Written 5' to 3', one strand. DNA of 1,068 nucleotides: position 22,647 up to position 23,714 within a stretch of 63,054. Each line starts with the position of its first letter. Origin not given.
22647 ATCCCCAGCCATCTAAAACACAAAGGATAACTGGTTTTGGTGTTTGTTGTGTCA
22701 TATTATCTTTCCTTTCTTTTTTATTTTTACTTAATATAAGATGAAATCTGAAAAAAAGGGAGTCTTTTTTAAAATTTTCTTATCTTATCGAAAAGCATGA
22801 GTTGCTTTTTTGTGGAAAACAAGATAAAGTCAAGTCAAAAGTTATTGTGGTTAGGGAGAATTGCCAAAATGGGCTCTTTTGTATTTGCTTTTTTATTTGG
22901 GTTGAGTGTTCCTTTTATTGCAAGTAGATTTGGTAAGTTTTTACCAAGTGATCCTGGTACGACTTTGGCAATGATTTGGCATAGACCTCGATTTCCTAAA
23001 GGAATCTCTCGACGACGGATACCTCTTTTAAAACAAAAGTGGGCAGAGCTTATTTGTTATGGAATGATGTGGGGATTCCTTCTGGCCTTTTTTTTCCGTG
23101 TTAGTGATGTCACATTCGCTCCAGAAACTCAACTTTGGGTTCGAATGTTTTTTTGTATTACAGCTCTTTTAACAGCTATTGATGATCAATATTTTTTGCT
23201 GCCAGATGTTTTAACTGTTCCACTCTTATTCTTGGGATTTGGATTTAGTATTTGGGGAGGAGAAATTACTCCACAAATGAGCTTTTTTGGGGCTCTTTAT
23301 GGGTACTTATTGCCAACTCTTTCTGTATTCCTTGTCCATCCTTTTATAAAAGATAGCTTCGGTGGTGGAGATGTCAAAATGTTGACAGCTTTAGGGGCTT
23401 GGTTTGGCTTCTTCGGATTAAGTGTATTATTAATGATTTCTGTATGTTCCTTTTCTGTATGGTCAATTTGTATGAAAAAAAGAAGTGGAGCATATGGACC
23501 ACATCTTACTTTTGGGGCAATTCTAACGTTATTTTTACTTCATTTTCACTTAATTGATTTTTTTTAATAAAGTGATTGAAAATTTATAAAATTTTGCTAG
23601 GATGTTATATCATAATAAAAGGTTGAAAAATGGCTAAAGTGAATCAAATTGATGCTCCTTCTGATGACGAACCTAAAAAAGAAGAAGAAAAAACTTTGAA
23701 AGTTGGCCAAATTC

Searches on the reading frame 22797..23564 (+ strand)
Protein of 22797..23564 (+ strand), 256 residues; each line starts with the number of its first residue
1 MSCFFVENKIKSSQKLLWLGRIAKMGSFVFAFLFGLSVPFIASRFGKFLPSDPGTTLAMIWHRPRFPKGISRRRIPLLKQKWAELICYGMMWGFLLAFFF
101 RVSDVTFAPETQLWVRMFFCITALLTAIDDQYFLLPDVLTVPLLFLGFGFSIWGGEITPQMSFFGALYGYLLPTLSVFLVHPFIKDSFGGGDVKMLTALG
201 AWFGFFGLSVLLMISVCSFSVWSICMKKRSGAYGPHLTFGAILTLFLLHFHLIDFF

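Call 41: search_protein_families(library=pfam, proteins=[window:22797-23564:+], max_evalue=0.01)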
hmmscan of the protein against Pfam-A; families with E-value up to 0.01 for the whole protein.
window:22797-23564:+ (256 aa): 1 family
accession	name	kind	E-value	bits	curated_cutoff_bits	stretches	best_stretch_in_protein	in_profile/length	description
PF01478.23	Peptidase_A24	-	2.9e-14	53.8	26.5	1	118-222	3-102/104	Type IV leader peptidase family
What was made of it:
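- On Type IV pilin / type IV filament subunit (class III signal peptide protein): Window 22797-23567: Peptidase_A24, 53.8 bits against cut-off 26.5 (call 41).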

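Call 77: search_protein_families(library=ncbifam, proteins=[window:22797-23564:+], max_evalue=0.001)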
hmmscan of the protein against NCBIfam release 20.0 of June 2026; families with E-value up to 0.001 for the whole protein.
window:22797-23564:+ (256 aa): 0 families
